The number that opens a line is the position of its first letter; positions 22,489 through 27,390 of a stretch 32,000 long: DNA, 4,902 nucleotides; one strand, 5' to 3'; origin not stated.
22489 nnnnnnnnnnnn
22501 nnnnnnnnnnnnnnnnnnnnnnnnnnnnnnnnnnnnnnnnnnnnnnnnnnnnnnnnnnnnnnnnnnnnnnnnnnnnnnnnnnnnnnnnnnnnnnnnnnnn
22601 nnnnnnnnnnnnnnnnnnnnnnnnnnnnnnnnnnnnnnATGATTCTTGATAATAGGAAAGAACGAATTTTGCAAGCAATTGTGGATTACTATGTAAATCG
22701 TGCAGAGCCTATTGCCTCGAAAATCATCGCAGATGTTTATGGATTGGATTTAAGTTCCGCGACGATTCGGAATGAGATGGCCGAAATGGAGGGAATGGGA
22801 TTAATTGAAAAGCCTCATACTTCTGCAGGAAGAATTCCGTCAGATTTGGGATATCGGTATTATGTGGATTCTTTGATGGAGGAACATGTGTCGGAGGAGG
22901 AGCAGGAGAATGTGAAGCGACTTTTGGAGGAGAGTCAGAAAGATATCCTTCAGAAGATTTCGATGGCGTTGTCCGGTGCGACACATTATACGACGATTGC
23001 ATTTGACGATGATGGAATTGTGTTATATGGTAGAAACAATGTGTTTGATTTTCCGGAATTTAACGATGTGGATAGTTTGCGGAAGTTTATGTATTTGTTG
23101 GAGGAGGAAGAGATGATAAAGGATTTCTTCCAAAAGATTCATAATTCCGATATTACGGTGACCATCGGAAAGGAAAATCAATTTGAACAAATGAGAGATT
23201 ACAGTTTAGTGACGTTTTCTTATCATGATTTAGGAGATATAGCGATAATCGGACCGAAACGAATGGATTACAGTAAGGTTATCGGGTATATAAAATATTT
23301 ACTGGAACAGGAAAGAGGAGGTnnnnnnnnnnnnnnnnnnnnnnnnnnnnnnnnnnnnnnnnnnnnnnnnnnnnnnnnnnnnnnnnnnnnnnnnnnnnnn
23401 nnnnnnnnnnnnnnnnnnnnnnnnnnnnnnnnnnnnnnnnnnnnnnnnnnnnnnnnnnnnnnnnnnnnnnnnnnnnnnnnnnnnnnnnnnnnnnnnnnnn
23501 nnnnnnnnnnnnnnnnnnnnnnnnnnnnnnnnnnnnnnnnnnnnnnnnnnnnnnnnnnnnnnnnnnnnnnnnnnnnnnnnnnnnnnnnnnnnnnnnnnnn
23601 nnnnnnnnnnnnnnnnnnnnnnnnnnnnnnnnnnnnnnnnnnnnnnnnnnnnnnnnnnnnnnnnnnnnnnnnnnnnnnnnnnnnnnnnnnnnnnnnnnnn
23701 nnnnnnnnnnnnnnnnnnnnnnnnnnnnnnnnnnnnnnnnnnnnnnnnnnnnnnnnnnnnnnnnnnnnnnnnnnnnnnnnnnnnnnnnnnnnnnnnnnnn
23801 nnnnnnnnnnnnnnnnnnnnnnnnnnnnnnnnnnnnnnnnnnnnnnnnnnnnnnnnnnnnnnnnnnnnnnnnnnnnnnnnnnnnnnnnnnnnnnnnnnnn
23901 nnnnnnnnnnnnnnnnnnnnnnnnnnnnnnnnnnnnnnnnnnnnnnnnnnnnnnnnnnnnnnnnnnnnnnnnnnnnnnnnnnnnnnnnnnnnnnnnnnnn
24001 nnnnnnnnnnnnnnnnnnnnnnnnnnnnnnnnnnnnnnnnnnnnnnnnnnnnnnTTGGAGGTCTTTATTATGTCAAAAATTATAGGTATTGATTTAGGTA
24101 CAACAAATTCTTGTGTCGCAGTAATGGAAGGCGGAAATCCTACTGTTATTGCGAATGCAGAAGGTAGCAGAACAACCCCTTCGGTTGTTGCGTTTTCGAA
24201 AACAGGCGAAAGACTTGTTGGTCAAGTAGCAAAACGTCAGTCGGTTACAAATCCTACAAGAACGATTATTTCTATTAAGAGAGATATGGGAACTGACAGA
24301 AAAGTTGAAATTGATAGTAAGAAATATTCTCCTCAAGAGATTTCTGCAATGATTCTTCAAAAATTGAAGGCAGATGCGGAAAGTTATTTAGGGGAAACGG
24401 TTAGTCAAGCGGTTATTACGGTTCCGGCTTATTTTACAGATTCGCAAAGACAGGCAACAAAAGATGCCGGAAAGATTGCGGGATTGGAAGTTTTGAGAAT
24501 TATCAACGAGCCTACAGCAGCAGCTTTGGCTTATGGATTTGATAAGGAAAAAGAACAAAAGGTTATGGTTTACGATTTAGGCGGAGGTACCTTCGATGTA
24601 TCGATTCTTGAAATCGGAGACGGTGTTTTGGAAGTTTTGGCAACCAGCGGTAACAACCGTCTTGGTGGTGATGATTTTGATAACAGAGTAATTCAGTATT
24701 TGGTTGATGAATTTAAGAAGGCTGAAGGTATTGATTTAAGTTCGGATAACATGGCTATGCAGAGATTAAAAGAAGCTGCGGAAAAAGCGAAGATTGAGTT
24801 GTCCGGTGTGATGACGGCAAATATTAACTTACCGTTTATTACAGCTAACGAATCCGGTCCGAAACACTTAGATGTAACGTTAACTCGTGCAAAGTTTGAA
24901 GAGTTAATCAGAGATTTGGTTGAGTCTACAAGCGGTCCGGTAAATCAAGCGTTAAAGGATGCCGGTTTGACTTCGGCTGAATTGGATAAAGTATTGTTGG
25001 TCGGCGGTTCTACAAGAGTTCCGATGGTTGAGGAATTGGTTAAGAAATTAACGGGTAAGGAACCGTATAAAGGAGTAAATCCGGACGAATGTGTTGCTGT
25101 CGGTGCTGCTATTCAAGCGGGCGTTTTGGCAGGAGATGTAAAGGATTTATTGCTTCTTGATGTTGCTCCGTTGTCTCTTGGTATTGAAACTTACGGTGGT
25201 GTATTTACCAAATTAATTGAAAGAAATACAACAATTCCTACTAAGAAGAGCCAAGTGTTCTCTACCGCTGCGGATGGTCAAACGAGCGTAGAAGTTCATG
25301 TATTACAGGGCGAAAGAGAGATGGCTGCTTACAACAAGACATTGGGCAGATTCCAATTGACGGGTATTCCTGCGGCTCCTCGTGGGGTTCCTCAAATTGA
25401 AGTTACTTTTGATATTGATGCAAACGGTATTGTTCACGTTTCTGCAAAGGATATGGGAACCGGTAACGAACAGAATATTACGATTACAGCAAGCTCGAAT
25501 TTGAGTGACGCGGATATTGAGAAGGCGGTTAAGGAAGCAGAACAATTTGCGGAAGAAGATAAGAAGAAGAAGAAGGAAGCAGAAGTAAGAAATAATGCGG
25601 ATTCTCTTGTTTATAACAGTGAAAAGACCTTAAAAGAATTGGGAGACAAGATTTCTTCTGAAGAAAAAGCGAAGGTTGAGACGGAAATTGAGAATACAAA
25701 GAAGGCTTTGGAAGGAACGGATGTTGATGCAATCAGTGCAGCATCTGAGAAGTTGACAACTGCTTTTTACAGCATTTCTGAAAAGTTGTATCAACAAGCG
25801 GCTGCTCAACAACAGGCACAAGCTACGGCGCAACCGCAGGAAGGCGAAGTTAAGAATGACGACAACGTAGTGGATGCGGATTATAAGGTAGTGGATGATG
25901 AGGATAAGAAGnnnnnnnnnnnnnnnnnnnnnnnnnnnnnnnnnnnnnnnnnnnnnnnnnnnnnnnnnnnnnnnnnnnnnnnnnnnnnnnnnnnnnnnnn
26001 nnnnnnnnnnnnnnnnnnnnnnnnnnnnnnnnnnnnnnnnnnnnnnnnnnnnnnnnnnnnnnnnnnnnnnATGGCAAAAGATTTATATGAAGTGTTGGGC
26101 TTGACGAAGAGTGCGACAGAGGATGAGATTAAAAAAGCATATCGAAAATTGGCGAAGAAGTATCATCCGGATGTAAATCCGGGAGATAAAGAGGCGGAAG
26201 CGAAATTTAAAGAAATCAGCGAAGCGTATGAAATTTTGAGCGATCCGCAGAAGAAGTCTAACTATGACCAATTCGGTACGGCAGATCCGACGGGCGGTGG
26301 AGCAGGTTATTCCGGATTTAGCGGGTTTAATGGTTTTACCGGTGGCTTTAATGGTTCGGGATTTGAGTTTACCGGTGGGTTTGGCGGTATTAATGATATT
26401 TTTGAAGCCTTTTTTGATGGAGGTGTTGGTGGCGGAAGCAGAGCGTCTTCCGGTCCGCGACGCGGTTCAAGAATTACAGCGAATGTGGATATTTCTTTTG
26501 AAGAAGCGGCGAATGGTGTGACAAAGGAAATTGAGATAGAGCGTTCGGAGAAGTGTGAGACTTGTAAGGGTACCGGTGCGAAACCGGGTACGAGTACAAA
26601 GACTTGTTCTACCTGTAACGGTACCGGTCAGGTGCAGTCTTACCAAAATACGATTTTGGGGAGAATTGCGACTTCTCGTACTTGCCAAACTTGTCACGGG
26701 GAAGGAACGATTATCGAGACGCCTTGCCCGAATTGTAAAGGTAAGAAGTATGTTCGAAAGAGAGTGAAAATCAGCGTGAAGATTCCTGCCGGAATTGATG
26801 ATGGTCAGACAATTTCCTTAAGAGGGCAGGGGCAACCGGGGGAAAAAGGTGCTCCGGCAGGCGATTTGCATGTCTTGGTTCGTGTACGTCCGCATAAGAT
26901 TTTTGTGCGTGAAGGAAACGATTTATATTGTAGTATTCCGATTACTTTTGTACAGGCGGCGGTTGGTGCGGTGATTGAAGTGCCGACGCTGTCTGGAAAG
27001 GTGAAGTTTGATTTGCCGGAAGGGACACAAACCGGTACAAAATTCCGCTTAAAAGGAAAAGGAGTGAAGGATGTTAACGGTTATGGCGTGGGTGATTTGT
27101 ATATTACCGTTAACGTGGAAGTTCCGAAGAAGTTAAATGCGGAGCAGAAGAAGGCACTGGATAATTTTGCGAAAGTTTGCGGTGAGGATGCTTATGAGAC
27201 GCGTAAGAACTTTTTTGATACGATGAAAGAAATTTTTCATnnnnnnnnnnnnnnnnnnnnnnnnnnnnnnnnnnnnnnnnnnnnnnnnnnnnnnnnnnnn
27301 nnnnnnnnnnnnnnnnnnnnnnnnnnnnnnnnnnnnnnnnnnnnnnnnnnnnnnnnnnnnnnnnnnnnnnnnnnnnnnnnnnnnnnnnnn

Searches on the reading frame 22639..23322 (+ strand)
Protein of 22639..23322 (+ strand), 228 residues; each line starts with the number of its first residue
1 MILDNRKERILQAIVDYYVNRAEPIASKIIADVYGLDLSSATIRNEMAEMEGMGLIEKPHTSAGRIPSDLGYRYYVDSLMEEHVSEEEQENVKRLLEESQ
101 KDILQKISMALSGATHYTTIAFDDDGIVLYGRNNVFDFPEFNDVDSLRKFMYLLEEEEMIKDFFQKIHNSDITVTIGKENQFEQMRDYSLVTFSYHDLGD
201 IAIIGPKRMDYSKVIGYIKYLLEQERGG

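Call 69: search_protein_families(library=pfam, proteins=[window:22639-23322:+], max_evalue=0.001)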
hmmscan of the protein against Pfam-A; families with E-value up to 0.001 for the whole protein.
window:22639-23322:+ (228 aa): 2 families
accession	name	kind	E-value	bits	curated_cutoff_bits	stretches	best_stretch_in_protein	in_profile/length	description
PF01628.27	HrcA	-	1.8e-28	100.4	22.2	1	80-215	78-215/215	HrcA protein C terminal domain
PF03444.21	HrcA_DNA-bdg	-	2.1e-06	27.7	21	1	6-69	5-67/79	Winged helix-turn-helix transcription repressor, HrcA DNA-binding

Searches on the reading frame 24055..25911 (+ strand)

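Call 69: search_protein_families(library=pfam, proteins=[window:24055-25911:+], max_evalue=0.001)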
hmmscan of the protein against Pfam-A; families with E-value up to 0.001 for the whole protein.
window:24055-25911:+ (619 aa): 2 families
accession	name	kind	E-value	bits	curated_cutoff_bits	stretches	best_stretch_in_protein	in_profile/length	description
PF00012.26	HSP70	-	1.8e-252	839.4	20.6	2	83-580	100-599/599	Hsp70 protein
PF06723.19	MreB_Mbl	-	9.7e-23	80.9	27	1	8-353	2-317/327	MreB/Mbl protein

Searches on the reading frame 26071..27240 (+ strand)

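Call 69: search_protein_families(library=pfam, proteins=[window:26071-27240:+], max_evalue=0.001)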
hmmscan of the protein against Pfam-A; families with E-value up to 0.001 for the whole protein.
window:26071-27240:+ (390 aa): 4 families
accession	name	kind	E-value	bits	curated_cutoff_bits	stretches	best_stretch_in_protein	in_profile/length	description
PF01556.23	DnaJ_C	-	6.9e-54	182.5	26.6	1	135-352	1-152/152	DnaJ C terminal domain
PF00226.36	DnaJ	-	1.1e-29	102.7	27.8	1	4-66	1-63/63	DnaJ domain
PF00684.25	DnaJ_CXXCXGXG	-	2.8e-18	66.4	32.7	1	162-226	1-65/65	DnaJ central domain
PF15777.11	Anti-TRAP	-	0.00019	21.8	32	0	204-228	12-42/59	Tryptophan RNA-binding attenuator protein inhibitory protein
